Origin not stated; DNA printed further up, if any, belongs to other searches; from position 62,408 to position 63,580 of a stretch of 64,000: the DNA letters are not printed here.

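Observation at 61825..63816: Dimeric (Campylobacter/phage-type) dUTPase paired with a tandem-wHTH + DUF559/Vsr-like nuclease-fold protein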

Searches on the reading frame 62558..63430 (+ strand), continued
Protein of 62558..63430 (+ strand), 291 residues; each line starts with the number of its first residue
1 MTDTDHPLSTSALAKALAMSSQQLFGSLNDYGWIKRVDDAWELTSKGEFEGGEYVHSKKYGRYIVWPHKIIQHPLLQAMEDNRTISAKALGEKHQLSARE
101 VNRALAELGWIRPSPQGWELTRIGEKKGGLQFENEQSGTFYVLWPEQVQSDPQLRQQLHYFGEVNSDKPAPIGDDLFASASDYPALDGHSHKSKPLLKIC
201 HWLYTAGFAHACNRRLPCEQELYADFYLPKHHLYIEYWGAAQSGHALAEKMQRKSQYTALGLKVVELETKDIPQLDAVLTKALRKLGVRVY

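Call 40: find_related_loci(query=A1, collection=metagenome_contigs, flank=5000)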
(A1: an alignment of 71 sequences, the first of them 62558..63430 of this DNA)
Query A1 (291 aa) in metagenome_contigs; peptide patterns used: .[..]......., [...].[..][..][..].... (x = any residue, [..] = any of these).
375 stretches matched a pattern; 215 encode a relative of the query (tblastn E <= 1e-3); the best 80 are kept; 80 distinct loci.
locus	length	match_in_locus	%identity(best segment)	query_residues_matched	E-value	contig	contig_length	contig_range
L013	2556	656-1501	62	4-291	1e-117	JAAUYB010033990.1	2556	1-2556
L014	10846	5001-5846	58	8-291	6e-112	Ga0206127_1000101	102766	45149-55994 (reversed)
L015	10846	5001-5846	57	8-291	1e-110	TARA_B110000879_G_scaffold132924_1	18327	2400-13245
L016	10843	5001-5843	56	8-291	6e-108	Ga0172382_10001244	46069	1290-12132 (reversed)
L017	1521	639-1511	52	1-291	1e-110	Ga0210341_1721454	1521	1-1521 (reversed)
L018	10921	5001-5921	52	1-291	2e-103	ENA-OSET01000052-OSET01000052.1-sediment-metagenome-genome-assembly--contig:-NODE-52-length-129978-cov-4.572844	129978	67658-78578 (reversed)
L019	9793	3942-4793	55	8-291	5e-102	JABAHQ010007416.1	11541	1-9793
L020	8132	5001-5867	55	6-290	4e-102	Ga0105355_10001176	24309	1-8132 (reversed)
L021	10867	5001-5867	55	6-290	4e-102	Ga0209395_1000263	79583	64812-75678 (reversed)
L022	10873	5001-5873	90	1-291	0e+0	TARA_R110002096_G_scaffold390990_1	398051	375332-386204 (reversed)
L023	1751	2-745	59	8-290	9e-100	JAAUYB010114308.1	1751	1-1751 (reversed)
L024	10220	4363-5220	51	5-289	6e-93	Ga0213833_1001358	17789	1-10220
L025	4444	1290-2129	49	3-288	2e-88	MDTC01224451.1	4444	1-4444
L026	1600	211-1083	49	6-291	3e-89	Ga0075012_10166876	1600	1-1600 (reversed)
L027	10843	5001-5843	46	2-291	2e-83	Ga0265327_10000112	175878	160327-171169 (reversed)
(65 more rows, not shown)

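Call 47: get_annotated_region(hit=H7, flank=8000)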
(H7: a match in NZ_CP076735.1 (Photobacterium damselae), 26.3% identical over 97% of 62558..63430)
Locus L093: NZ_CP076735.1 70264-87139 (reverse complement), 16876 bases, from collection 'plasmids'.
description: Photobacterium damselae strain Pdd2008 plasmid p1, complete sequence
organism: Photobacterium damselae (NCBI taxid 38293)
taxonomy: Bacteria; Pseudomonadota; Gammaproteobacteria; Vibrionales; Vibrionaceae; Photobacterium; Photobacterium damselae
host: -; source: fish,whole organism; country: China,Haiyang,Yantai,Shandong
typing (MOB-suite, as given by PLSDB): mobilizable; relaxase MOBH
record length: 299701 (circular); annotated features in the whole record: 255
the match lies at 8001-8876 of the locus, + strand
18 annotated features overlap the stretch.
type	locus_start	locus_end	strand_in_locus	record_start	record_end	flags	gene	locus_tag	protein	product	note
CDS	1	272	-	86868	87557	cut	-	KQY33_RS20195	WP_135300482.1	hypothetical protein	-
CDS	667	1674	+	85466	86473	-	-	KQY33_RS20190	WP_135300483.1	tetratricopeptide repeat protein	-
CDS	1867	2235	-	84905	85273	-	-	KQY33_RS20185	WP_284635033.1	hypothetical protein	-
CDS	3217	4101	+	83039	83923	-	-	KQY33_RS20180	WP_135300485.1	YqiA/YcfP family alpha/beta fold hydrolase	-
CDS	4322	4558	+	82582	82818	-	-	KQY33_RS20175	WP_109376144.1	hypothetical protein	-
CDS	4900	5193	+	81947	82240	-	-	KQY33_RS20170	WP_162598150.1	hypothetical protein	-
CDS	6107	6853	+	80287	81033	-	-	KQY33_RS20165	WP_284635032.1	endonuclease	-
CDS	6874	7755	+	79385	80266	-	-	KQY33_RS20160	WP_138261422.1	hypothetical protein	-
CDS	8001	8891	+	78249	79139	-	-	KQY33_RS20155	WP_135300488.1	hypothetical protein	-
CDS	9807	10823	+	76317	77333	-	-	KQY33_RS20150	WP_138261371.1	hypothetical protein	-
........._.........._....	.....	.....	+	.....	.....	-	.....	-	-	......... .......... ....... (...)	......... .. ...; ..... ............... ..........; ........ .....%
CDS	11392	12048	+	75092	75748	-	-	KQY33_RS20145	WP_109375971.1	QnrS family quinolone resistance pentapeptide repeat protein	-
predicted_resistance_gene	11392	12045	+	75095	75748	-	qnrS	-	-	QnrS family quinolone resistance pentapeptide repeat protein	predicted by amrfinderplus; class QUINOLONE; identity 95.41%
CDS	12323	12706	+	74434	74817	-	-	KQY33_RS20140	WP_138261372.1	hypothetical protein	-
CDS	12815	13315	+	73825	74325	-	-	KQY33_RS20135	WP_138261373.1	N-acetyltransferase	-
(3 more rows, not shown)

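Call 48: get_annotated_region(hit=H9, flank=8000)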
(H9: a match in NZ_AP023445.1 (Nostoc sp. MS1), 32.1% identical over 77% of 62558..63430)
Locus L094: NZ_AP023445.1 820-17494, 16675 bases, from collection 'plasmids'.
description: Nostoc sp. MS1 plasmid pNSMS104, complete sequence
organism: Nostoc sp. MS1 (NCBI taxid 2764711)
taxonomy: Bacteria; Cyanobacteriota; Cyanophyceae; Nostocales; Nostocaceae; Nostoc; Nostoc sp. MS1
host: -; source: -; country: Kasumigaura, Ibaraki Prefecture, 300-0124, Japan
typing (MOB-suite, as given by PLSDB): mobilizable; relaxase MOBF,MOBF
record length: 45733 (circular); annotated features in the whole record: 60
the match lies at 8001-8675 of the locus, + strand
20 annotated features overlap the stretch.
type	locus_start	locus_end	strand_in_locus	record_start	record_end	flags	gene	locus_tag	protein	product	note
CDS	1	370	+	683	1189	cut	-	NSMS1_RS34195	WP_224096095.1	tyrosine-type recombinase/integrase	GO:0015074 - DNA integration [Evidence IEA]; GO:0006310 - DNA recombination [Evidence IEA]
CDS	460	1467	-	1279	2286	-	-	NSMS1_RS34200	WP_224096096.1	patatin-like phospholipase family protein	-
CDS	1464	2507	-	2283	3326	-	-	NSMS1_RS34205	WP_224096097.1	YjcZ-like family protein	-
CDS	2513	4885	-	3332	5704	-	-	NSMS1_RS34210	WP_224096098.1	dynamin family protein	-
CDS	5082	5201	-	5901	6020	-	-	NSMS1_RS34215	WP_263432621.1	DUF3387 domain-containing protein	-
CDS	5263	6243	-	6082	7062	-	-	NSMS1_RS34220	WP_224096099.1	hypothetical protein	-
CDS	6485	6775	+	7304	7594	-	-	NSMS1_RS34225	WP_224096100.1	hypothetical protein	-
CDS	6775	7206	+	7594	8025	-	-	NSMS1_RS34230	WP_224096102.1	type II toxin-antitoxin system VapC family toxin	-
CDS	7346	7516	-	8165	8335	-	-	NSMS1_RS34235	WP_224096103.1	ssl1498 family light-harvesting-like protein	-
CDS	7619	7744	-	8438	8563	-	-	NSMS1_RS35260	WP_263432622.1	hypothetical protein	-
CDS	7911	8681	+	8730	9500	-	-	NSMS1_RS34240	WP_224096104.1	hypothetical protein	-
CDS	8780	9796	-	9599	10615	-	-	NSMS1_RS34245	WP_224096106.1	PDDEXK nuclease domain-containing protein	-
CDS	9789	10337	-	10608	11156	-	-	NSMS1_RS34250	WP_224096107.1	ribbon-helix-helix protein, CopG family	GO:0006355 - regulation of DNA-templated transcription [Evidence IEA]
CDS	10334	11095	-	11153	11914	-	-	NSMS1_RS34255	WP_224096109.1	AAA family ATPase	-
CDS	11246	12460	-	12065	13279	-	-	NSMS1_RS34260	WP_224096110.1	hypothetical protein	-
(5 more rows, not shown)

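Call 49: get_annotated_region(hit=H14, flank=6000)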
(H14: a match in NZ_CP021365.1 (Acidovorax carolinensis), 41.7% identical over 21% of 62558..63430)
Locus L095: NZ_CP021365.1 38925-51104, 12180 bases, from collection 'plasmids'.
description: Acidovorax carolinensis strain P3 plasmid pACP3.3, complete sequence
organism: Acidovorax carolinensis (NCBI taxid 553814)
taxonomy: Bacteria; Pseudomonadota; Betaproteobacteria; Burkholderiales; Comamonadaceae; Acidovorax; Acidovorax carolinensis
host: -; source: -; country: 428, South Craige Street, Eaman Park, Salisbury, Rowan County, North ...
typing (MOB-suite, as given by PLSDB): conjugative; replicon rep_cluster_1864; relaxase MOBF; mating-pair formation MPF_F
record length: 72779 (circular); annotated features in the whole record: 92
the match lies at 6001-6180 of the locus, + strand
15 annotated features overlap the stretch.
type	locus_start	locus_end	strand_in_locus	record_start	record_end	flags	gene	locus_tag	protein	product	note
CDS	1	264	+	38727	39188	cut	-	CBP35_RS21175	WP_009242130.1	hypothetical protein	-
CDS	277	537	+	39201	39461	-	-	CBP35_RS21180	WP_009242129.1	hypothetical protein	-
CDS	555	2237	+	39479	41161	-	-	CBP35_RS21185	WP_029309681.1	zeta toxin family protein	-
CDS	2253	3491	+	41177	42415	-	-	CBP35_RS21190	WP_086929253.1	DUF1173 domain-containing protein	-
CDS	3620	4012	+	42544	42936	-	-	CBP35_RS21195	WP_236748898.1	HAD domain-containing protein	-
CDS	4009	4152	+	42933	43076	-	-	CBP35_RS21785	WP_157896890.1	hypothetical protein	-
CDS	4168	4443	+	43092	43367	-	-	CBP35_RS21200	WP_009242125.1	HU family DNA-binding protein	GO:0030261 - chromosome condensation [Evidence IEA]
CDS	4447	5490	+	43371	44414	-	-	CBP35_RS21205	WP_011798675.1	OmpA family protein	-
CDS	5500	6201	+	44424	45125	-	-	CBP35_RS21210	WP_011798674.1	phospholipase D family protein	-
CDS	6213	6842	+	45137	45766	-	-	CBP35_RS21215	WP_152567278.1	nuclease-related domain-containing protein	-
CDS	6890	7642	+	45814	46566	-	-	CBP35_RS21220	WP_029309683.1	hypothetical protein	-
CDS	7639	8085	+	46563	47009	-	-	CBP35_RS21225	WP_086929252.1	DUF1294 domain-containing protein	-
CDS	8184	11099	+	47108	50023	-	-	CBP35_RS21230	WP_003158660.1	Tn3-like element IS1071 family transposase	GO:0006313 - DNA transposition [Evidence IEA]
CDS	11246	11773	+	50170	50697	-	-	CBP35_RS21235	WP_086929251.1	retropepsin-like aspartic protease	GO:0006508 - proteolysis [Evidence IEA]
CDS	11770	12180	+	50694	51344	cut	-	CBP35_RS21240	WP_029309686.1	phosphohydrolase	-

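Call 53: search_protein_representatives(alignment_id=A1)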
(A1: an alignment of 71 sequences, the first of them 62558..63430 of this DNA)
Query: 71 sequences, 291 profile positions. Proteins with E-value up to 0.001 (for the whole library): 1997; up to 1e-10: 763; up to 1e-30: 215. The best 150 are listed.
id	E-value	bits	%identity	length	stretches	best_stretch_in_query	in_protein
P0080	1.2e-133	461.4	-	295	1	1-291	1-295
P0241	2.9e-102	358.4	-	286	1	5-290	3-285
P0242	9.8e-98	343.6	-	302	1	1-290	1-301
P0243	8.4e-96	337.2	-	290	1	5-291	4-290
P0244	3.0e-95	335.4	-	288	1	1-290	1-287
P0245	1.2e-94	333.4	-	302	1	6-290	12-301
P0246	3.1e-94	332.1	-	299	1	1-289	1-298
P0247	3.9e-94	331.8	-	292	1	6-290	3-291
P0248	3.6e-91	322.0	-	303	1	5-291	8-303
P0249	2.7e-89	315.9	-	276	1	5-290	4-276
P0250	1.7e-88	313.3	-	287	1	6-280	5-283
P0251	1.3e-87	310.3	-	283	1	4-290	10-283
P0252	1.3e-87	310.3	-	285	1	1-291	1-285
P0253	3.5e-87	308.9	-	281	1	5-291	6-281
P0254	6.2e-84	298.3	-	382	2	6-291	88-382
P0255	8.5e-84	297.8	-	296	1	7-289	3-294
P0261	3.3e-80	286.1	-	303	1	1-291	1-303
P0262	1.1e-79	284.3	-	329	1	5-288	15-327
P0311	2.8e-56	207.5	-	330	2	83-290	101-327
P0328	2.1e-50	188.2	-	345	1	5-291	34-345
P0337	3.6e-48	180.9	-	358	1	81-289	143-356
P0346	4.3e-46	174.1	-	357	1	84-290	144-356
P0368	1.2e-42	162.8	-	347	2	6-169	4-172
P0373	2.2e-41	158.6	-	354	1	85-290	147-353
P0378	7.7e-41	156.9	-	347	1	81-288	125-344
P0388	1.3e-39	152.9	-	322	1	83-290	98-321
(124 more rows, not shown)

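Call 57: list_cluster_members(proteins=[P0241, P0242, P0243, P0244, P0246, P0248, P0249, P0252, P0255, P0261])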
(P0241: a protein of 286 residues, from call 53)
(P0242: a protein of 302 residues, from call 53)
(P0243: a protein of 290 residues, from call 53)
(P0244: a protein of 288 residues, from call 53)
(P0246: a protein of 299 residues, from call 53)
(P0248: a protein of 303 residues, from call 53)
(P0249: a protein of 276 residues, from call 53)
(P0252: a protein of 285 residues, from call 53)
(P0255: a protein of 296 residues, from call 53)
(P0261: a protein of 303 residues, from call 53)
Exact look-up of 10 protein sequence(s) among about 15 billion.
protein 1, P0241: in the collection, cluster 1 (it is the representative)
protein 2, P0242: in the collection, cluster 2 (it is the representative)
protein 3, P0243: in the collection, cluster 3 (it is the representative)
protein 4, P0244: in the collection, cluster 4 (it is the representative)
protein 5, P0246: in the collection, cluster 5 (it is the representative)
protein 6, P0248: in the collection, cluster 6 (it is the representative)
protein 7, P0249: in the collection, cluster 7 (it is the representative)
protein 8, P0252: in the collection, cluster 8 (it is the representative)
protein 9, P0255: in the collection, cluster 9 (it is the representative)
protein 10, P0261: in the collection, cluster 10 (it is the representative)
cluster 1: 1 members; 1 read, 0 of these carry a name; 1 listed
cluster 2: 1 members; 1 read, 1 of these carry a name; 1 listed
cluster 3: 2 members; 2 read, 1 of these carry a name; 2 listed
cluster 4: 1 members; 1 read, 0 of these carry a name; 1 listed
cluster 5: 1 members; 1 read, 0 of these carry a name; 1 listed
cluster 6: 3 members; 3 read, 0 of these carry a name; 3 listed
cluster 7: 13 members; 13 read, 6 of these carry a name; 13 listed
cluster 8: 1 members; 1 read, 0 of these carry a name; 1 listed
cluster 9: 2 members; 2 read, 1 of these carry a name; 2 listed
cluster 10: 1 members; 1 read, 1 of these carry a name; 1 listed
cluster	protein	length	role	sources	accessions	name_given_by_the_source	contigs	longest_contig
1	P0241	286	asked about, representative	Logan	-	-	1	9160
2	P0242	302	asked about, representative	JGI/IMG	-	hypothetical protein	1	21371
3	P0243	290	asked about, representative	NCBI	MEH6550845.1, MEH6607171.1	MAG: hypothetical protein V7711_16440 [Pseudomonadales bacterium]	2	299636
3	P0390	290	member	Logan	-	-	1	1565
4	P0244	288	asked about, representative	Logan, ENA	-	-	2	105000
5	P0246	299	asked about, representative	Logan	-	-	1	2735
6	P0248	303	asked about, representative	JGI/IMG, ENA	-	-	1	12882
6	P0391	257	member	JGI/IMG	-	-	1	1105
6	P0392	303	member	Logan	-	-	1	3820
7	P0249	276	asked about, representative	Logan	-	-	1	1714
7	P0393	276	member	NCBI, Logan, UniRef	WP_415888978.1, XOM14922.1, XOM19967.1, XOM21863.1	hypothetical protein ACMXYV_13440 [Neptuniibacter sp. SY11_33] | hypothetical protein n=1 Tax=unclassified Neptuniibacter TaxID=2630693 RepID=UPI0039F6EA4C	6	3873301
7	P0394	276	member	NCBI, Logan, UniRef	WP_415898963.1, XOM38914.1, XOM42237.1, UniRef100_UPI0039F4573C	hypothetical protein [Neptuniibacter sp. QD48_11] | hypothetical protein n=1 Tax=unclassified Neptuniibacter TaxID=2630693 RepID=UPI0039F4573C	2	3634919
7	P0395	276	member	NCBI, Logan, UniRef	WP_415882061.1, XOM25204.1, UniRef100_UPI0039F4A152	hypothetical protein [Neptuniibacter sp. QD34_54] | hypothetical protein n=1 Tax=Neptuniibacter sp. QD34_54 TaxID=3398208 RepID=UPI0039F4A152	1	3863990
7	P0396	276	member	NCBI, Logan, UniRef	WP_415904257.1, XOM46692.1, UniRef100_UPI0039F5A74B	hypothetical protein ACMXYW_12430 [Neptuniibacter sp. QD48_55] | hypothetical protein n=1 Tax=Neptuniibacter sp. QD48_55 TaxID=3398212 RepID=UPI0039F5A74B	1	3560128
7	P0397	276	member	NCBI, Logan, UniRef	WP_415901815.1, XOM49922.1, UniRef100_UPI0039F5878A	hypothetical protein ACMXYR_12285 [Neptuniibacter sp. QD29_5] | hypothetical protein n=1 Tax=Neptuniibacter sp. QD29_5 TaxID=3398207 RepID=UPI0039F5878A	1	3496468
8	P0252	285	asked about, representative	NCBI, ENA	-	-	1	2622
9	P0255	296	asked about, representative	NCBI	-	-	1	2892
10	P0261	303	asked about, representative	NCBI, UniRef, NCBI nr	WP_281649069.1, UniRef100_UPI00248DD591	hypothetical protein [Parendozoicomonas sp. Alg238-R29] | hypothetical protein n=1 Tax=Parendozoicomonas sp. Alg238-R29 TaxID=2993446 ...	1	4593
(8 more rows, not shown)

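Call 64: fold_search(model_id=the predicted structure, library=pdb)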
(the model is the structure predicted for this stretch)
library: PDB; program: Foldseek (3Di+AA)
matches with E <= 10: 508; with E <= 0.001: 0
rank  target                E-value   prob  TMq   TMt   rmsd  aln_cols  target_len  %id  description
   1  9g6k_Li               4.0e-03  0.96  0.24  0.15  20.1       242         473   12  LSU structure derived from the LSU sample of the mitoribosome from T. gondii. (released 2024-12-11)
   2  3r3p_B                1.4e-02  1.00  0.26  0.68   3.0        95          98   18  Homing Endonuclease I-Bth0305I Catalytic Domain (released 2011-10-05)
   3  1p4x                  5.1e-02  0.20  0.14  0.16  15.8       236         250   10  Crystal structure of SarS protein from Staphylococcus Aureus (released 2003-07-08)
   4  5xnf_A                1.0e-01  0.14  0.12  0.11  18.0       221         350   14  Crystal structure of the branched-chain polyamine synthase (BpsA) from Thermococcus kodakarensis (released 2018-08-15)
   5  4b43                  1.5e-01  0.09  0.13  0.11  19.7       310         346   12  Bacterial translation initiation factor IF2 (1-363), apo form, double mutant K86L H130A (released 2013-09-18)
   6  6z1p_AS               1.9e-01  0.66  0.24  0.11  17.2       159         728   16  Structure of the mitochondrial ribosome from Tetrahymena thermophila (released 2020-06-24)
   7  4oq2                  2.0e-01  0.89  0.23  0.22   6.7       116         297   17  5hmC specific restriction endonuclease PvuRTs1I (released 2014-03-12)
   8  6p66_B                2.5e-01  0.13  0.20  0.13  21.0       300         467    8  The crystal structure of the XPB complex with Bax1 from Archaeoglobus fulgidus at 3.0 Angstrom resolution (released 2020-06-17)
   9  8fg6_B                3.6e-01  0.13  0.13  0.22  15.1       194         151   10  Design of amyloidogenic peptide traps (released 2024-03-20)
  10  5d8c_A                4.2e-01  0.44  0.14  0.29  11.2       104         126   14  Crystal structure of HiNmlR, a MerR family regulator lacking the sensor domain, bound to promoter DNA (released 2016-06-29)
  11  1t0f_B                5.3e-01  0.18  0.15  0.17  15.6       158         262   13  Crystal Structure of the TnsA/TnsC(504-555) complex (released 2004-11-09)
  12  8s2r_C                5.7e-01  0.20  0.17  0.12  13.1       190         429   10  BzdNO in partially coenzyme A - free state (released 2025-03-05)
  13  5e01_B                6.0e-01  0.35  0.14  0.28  11.1       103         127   14  Crystal structure of HiNmlR, a MerR family regulator lacking the sensor domain, bound to palyndromic promoter DNA (released 2016-06-29)
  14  5d90_B                6.7e-01  0.28  0.12  0.26  10.1       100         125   13  Crystal structure of HiNmlR, a MerR family regulator lacking the sensor domain, bound to promoter DNA (released 2016-06-29)
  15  1t0f_A                6.7e-01  0.18  0.16  0.17  15.6       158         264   13  Crystal Structure of the TnsA/TnsC(504-555) complex (released 2004-11-09)
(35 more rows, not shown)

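Call 65: search_solved_structures(query=A4, max_evalue=10, show_alignments=5)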
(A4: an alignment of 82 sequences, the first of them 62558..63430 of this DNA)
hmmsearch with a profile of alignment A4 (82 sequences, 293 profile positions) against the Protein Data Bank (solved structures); distinct sequences matched with E-value up to 10: 3.
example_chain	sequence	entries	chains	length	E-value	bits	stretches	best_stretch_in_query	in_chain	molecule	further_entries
3r3p_A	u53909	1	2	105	0.0063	19.3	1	199-280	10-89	Mobile intron protein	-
7p12_A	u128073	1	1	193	0.45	13.2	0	246-283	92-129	DeNovoTIM13-SB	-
6yqx_A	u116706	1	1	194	0.5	13.1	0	246-283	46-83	de novo designed TIM barrel DeNovoTIM13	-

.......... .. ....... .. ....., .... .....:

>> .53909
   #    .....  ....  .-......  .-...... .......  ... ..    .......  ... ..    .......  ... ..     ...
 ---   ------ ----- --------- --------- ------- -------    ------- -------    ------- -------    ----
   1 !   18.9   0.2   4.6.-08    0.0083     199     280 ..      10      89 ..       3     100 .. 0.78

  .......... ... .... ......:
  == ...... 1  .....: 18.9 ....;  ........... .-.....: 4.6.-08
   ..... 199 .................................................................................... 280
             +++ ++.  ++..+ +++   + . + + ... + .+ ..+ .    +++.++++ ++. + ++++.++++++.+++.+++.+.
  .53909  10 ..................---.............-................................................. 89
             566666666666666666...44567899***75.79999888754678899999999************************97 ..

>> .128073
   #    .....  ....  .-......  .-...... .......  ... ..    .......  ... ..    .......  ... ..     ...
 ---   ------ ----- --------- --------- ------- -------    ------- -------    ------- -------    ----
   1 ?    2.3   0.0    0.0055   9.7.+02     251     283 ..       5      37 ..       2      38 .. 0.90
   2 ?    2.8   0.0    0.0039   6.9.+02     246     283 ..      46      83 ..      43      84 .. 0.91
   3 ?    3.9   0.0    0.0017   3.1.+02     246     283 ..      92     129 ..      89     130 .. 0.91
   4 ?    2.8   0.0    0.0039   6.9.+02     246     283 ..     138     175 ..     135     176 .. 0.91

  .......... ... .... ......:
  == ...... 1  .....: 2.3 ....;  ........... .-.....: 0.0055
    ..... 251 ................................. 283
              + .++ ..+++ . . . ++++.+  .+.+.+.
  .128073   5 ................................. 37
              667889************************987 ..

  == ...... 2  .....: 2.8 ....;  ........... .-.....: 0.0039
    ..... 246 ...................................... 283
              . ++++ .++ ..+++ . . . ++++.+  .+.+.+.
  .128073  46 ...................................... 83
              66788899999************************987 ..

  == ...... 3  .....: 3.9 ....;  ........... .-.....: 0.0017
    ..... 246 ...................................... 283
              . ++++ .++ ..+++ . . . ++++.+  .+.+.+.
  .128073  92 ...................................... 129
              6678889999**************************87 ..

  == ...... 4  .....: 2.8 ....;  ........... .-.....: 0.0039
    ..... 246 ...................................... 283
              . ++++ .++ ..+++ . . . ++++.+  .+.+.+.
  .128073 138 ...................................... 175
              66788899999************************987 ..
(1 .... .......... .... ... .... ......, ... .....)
